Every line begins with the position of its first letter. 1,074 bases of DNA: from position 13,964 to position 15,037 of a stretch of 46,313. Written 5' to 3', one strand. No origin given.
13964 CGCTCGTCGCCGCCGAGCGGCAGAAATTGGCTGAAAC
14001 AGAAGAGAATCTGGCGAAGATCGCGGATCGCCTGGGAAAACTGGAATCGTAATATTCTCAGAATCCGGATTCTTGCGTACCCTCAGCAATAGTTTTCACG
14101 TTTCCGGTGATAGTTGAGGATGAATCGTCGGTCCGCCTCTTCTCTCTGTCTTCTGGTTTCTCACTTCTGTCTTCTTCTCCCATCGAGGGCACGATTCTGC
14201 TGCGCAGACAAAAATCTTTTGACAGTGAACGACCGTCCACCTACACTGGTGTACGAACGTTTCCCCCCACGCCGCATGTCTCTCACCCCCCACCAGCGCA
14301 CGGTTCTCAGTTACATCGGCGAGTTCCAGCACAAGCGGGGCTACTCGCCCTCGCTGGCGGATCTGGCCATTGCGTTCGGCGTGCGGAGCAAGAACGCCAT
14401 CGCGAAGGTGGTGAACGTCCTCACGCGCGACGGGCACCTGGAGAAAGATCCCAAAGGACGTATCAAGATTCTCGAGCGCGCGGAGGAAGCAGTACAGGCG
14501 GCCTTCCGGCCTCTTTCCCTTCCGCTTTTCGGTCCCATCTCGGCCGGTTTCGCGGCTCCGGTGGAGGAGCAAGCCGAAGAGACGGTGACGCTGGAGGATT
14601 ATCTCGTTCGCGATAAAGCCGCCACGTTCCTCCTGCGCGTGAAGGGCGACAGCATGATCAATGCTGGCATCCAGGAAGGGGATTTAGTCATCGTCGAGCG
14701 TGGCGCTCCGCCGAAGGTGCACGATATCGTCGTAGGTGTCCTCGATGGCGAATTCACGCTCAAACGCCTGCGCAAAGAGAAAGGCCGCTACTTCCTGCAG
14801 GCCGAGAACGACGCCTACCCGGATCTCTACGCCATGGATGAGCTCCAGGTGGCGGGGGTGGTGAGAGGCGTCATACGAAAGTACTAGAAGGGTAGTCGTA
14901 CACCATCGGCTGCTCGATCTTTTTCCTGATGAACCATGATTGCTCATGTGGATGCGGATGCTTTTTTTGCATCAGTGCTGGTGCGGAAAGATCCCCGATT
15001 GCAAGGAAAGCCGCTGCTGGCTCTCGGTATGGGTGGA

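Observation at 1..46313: Most intergenic spacers are occupied by families of degenerate 7-8-nt tandem-repeat arrays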

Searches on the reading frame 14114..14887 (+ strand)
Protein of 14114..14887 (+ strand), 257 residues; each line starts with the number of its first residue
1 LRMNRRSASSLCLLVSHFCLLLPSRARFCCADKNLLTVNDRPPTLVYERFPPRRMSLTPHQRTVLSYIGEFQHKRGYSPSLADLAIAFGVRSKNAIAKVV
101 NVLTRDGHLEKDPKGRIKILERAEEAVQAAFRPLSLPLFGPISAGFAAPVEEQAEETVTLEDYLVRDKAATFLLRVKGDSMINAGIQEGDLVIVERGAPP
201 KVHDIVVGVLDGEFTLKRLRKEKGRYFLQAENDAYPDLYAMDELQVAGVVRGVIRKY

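Call 11: search_protein_families(library=pfam, proteins=[window:14114-14887:+])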
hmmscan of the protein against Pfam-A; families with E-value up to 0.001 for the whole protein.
window:14114-14887:+ (257 aa): 2 families
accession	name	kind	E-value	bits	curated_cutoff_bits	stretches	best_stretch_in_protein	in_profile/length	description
PF00717.28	Peptidase_S24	-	7.1e-27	93.9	23.3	1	137-250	1-115/116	Peptidase S24-like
PF01726.22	LexA_DNA_bind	-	7.2e-11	42.2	23.7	1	56-114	3-61/65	LexA DNA binding domain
